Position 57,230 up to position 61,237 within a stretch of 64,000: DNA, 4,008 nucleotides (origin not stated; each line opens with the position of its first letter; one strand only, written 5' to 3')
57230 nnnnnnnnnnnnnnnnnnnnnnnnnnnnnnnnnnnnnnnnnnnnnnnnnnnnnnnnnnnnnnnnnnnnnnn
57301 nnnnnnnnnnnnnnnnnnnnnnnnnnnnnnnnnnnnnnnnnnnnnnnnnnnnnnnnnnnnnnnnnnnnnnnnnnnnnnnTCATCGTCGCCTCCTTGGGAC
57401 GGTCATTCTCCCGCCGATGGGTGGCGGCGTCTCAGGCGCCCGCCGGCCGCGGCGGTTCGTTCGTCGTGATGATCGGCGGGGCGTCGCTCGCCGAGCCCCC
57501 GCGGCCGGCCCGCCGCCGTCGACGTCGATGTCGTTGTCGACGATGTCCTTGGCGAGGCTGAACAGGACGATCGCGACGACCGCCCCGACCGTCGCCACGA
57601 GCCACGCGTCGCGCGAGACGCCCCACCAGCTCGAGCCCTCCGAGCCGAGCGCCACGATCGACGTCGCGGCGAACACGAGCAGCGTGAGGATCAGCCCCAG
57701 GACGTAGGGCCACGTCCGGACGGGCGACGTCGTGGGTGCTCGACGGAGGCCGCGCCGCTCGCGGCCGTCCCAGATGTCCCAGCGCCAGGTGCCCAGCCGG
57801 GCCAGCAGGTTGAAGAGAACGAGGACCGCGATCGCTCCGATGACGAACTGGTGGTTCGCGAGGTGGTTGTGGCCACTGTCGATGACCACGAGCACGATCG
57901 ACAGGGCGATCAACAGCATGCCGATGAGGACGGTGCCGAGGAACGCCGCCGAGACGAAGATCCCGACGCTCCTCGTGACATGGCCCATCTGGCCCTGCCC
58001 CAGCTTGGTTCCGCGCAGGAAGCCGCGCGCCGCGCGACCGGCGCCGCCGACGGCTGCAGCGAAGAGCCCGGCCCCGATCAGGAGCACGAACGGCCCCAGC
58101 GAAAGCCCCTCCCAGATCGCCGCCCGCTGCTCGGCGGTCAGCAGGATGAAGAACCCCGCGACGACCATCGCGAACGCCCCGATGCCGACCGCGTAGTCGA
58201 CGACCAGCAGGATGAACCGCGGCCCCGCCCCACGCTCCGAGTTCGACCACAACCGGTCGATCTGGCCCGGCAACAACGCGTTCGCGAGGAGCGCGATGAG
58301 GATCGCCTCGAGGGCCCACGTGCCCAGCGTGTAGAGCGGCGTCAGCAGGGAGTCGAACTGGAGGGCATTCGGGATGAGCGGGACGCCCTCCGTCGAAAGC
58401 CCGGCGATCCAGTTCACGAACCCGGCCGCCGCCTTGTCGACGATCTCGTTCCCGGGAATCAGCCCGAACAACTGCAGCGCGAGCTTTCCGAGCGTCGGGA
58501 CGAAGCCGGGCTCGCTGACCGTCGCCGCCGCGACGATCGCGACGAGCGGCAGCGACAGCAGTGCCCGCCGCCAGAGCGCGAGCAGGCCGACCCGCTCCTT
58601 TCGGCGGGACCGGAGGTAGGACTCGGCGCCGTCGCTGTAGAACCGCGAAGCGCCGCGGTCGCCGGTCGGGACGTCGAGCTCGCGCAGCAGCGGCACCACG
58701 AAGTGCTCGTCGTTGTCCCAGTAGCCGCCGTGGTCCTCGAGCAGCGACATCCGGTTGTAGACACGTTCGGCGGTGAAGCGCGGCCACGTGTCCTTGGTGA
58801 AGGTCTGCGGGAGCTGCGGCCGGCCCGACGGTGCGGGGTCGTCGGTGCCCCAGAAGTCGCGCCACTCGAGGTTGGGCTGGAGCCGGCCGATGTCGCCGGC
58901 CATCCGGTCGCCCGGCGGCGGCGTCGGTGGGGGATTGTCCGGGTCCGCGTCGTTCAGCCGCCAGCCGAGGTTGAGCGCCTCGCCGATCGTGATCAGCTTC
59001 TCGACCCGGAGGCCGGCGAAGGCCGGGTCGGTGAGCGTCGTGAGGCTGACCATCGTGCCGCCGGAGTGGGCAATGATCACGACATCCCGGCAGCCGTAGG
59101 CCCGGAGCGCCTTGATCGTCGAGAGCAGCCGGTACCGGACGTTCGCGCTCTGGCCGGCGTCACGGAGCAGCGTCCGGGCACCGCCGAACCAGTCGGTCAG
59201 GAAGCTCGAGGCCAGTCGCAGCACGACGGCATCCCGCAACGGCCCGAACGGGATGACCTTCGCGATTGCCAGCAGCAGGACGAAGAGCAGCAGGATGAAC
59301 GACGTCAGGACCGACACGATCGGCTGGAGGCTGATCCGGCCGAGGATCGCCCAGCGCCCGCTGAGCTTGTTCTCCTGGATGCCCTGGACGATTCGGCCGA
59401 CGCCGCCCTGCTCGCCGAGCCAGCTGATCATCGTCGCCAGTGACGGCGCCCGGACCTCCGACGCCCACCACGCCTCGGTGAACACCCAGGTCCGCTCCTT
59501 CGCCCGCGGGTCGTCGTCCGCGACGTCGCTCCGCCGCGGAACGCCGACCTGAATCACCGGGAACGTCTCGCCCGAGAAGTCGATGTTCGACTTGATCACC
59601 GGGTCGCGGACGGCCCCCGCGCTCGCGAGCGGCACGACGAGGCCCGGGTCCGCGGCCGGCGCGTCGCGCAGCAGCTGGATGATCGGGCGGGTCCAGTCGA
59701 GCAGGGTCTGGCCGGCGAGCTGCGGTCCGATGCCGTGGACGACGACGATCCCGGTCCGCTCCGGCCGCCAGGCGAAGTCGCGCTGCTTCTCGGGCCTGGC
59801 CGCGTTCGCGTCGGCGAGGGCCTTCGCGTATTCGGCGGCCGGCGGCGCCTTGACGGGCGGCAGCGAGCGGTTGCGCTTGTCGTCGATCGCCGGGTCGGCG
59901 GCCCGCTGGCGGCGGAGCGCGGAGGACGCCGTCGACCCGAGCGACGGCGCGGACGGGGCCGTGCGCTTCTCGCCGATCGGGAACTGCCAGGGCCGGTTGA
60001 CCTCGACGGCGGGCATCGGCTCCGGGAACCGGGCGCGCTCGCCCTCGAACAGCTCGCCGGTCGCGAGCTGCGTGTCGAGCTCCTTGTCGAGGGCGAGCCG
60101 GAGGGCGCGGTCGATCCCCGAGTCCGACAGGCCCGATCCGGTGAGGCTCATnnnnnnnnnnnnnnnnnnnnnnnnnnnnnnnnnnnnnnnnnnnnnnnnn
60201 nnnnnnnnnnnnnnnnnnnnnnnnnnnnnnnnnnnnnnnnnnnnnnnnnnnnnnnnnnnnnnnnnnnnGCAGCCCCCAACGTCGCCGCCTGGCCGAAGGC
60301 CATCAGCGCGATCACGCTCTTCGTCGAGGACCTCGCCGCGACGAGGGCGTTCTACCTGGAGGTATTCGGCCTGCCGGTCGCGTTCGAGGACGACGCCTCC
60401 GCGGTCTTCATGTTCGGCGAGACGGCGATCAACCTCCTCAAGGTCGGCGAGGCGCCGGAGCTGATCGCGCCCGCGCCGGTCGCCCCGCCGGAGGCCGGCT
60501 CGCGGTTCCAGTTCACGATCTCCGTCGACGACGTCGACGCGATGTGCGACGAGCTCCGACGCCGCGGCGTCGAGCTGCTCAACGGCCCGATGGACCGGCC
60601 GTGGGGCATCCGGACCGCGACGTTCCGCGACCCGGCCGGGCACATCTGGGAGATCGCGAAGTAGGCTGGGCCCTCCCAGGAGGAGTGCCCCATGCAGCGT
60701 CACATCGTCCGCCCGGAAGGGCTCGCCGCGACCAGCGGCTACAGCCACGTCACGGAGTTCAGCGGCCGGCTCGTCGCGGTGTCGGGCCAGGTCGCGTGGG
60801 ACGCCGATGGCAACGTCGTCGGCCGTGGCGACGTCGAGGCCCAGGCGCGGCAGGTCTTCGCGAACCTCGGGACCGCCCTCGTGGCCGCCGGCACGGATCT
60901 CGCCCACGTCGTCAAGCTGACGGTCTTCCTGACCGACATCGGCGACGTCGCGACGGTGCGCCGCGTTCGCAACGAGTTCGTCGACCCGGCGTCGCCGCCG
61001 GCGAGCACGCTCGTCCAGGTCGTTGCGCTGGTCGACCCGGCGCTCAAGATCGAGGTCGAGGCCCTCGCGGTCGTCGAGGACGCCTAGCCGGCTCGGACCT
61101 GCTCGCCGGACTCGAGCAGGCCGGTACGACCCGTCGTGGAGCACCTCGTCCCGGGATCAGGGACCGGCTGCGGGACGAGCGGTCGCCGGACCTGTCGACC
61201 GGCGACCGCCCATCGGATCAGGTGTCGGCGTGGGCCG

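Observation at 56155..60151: Operon encoding a 923-aa polytopic membrane alpha/beta-hydrolase with a VOC enzyme and a lipoprotein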

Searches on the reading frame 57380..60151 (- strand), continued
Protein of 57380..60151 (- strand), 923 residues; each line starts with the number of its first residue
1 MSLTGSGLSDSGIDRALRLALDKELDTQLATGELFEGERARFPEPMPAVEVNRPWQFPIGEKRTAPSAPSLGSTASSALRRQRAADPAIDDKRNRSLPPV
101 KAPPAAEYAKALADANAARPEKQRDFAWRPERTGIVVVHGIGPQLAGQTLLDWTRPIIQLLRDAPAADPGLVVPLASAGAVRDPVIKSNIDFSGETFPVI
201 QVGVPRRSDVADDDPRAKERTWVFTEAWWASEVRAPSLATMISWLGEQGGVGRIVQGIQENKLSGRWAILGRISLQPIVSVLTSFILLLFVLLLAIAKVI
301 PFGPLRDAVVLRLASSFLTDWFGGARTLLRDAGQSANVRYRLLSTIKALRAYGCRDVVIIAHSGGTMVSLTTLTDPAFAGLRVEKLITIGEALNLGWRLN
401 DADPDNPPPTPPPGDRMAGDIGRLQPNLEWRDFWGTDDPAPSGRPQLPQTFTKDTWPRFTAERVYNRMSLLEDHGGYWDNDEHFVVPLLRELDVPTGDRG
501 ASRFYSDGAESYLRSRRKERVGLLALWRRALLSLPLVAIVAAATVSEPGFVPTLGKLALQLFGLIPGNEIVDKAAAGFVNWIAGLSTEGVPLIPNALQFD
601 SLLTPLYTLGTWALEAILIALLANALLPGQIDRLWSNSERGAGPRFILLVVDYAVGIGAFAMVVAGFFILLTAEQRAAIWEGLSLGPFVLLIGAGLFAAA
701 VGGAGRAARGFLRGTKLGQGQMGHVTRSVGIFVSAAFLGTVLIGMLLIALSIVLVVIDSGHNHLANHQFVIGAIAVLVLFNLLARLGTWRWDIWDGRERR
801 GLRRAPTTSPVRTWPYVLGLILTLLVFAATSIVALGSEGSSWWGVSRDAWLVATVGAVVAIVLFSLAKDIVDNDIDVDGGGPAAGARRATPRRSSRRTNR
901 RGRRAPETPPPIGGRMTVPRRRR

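Call 65: search_protein_families(library=pfam, proteins=[P0319, P0303, P0308, P0311, P0313, P0316, P0318, P0285], max_evalue=0.01)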
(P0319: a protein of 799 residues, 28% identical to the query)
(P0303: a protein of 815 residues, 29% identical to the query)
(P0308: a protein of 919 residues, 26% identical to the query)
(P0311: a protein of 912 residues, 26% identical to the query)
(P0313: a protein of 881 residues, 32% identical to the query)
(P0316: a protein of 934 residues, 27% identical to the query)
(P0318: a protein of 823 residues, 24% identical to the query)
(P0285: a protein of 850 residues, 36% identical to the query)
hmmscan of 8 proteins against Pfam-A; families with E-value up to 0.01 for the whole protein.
P0319 (799 aa): 0 families

P0303 (815 aa): 1 family
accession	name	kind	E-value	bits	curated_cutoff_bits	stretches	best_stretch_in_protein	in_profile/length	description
PF14150.11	YesK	-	0.0042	17.7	25.2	1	376-419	26-69/81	YesK-like protein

P0308 (919 aa): 0 families

P0311 (912 aa): 0 families

P0313 (881 aa): 0 families

P0316 (934 aa): 1 family
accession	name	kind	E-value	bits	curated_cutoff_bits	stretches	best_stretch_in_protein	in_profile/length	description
PF02089.21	Palm_thioest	-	0.0068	16.6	26.8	0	240-305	54-108/254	Palmitoyl protein thioesterase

P0318 (823 aa): 1 family
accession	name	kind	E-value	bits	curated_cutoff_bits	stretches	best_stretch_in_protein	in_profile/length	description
PF05990.18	DUF900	-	0.0052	16.7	20.5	1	292-342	73-127/232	Alpha/beta hydrolase of unknown function (DUF900)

P0285 (850 aa): 1 family
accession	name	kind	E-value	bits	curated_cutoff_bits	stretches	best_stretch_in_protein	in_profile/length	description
PF05990.18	DUF900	-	0.0039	17.1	20.5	1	280-332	65-117/232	Alpha/beta hydrolase of unknown function (DUF900)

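Call 66: find_encoding_contigs(protein=P0001, flank=5000, max_places=2)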
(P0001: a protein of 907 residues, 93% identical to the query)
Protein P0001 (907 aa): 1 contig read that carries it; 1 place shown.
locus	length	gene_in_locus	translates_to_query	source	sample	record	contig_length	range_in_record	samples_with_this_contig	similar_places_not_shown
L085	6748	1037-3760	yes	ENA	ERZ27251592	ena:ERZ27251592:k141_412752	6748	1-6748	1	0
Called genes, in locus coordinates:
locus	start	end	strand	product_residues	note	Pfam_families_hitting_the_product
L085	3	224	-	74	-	?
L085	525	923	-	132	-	PF00903:Glyoxalase, PF12681:Glyoxalase_2, PF18029:Glyoxalase_6, PF22677:Ble-like_N (faint)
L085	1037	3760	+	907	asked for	-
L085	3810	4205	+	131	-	PF18029:Glyoxalase_6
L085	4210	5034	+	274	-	-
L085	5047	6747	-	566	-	?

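Call 67: find_encoding_contigs(protein=P0004, flank=5000, max_places=2)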
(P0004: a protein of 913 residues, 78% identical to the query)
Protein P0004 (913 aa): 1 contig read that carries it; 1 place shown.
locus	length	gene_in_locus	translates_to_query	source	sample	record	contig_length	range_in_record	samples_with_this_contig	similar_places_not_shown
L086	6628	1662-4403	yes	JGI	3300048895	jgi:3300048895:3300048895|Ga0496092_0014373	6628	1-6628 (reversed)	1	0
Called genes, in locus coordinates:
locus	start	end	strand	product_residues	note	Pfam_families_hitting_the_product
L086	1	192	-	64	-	?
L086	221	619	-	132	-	PF00903:Glyoxalase, PF12681:Glyoxalase_2, PF18029:Glyoxalase_6 (weak), PF22677:Ble-like_N (weak)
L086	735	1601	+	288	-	-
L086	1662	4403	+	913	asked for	-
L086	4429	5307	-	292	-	PF04542:Sigma70_r2, PF08281:Sigma70_r4_2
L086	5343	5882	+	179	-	PF04075:F420H2_quin_red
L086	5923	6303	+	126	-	PF00903:Glyoxalase (weak), PF18029:Glyoxalase_6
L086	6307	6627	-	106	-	PF01432:Peptidase_M3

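Call 68: find_encoding_contigs(protein=P0319, flank=6000, max_places=2)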
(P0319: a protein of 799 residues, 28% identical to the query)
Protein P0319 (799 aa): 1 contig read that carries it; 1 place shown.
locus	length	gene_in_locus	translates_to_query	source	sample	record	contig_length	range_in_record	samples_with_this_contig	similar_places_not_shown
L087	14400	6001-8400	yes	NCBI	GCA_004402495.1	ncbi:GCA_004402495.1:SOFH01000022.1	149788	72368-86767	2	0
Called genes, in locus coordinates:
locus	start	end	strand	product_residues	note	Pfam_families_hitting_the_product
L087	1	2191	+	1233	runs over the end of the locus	PF20693:YobI-ATPase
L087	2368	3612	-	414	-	PF00872:Transposase_mut, PF10551:MULE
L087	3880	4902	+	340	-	PF01548:DEDD_Tnp_IS110, PF02371:Transposase_20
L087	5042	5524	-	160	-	-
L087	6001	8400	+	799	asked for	-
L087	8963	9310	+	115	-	PF13828:DUF4190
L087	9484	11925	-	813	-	PF00005:ABC_tran (faint), PF02463:SMC_N, PF13166:AAA_13, PF13175:AAA_15 (faint), PF13304:AAA_21 (faint)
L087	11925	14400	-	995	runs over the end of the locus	PF00270:DEAD, PF04851:ResIII, PF19778:RE_endonuc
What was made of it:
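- The Cryobacterium homolog lies among IS transposases, a YobI-ATPase gene, an AAA_13/SMC_N ATPase gene and a DEAD/ResIII/restriction-endonuclease gene (call 68).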

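Call 88: list_cluster_members(proteins=[window:57380-60151:-, P0001])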
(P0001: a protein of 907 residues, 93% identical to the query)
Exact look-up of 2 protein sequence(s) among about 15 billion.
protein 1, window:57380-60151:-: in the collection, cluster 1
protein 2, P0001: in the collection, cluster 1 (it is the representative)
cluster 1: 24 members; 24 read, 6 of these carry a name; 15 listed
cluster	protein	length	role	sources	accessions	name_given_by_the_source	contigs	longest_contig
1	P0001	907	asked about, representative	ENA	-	-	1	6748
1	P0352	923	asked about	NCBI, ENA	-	-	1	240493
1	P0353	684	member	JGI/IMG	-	hypothetical protein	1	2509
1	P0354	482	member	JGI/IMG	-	hypothetical protein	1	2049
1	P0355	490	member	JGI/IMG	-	hypothetical protein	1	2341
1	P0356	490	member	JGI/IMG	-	hypothetical protein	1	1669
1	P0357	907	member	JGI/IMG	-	hypothetical protein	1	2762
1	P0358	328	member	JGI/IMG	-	hypothetical protein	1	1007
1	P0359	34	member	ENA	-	-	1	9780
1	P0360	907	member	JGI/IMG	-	-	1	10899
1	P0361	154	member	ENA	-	-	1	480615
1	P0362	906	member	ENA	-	-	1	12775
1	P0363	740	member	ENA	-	-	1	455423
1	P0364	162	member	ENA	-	-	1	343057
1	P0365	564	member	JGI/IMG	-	-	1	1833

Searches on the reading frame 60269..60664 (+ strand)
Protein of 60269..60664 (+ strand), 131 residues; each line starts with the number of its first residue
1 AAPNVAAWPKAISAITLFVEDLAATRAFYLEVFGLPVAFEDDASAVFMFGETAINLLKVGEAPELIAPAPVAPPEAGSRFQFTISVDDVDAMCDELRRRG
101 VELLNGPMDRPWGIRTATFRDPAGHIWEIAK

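Call 56: search_protein_families(library=pfam, proteins=[window:60269-60664:+], max_evalue=0.001)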
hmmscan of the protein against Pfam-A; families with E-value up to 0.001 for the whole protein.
window:60269-60664:+ (131 aa): 5 families
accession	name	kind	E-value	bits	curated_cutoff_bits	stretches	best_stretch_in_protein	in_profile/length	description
PF00903.31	Glyoxalase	-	1.6e-21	77.3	20.6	1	12-129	2-121/121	Glyoxalase/Bleomycin resistance protein/Dioxygenase superfamily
PF12681.13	Glyoxalase_2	-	4.2e-12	46.5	30.1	1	15-130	4-114/118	Glyoxalase-like domain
PF18029.7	Glyoxalase_6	-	1.6e-08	35.6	23.6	1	15-127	2-103/106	Glyoxalase-like domain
PF22677.2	Ble-like_N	-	0.0001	22.4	24.5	1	17-38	7-28/41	Bleomycin resistance protein-like N-terminal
PF13669.12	Glyoxalase_4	-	0.00011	22.9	27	1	16-107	4-97/109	Glyoxalase/Bleomycin resistance protein/Dioxygenase superfamily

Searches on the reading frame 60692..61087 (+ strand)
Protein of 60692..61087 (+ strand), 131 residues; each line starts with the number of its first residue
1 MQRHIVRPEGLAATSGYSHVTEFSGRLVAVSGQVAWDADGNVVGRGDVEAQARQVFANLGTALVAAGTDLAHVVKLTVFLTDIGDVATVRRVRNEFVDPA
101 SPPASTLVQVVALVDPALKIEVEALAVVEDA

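Call 56: search_protein_families(library=pfam, proteins=[window:60692-61087:+], max_evalue=0.001)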
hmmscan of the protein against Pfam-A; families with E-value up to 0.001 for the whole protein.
window:60692-61087:+ (131 aa): 1 family
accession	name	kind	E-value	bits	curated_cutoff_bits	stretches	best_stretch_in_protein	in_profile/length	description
PF01042.26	Ribonuc_L-PSP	-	9.2e-32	110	27.3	1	11-128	5-121/121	Endoribonuclease L-PSP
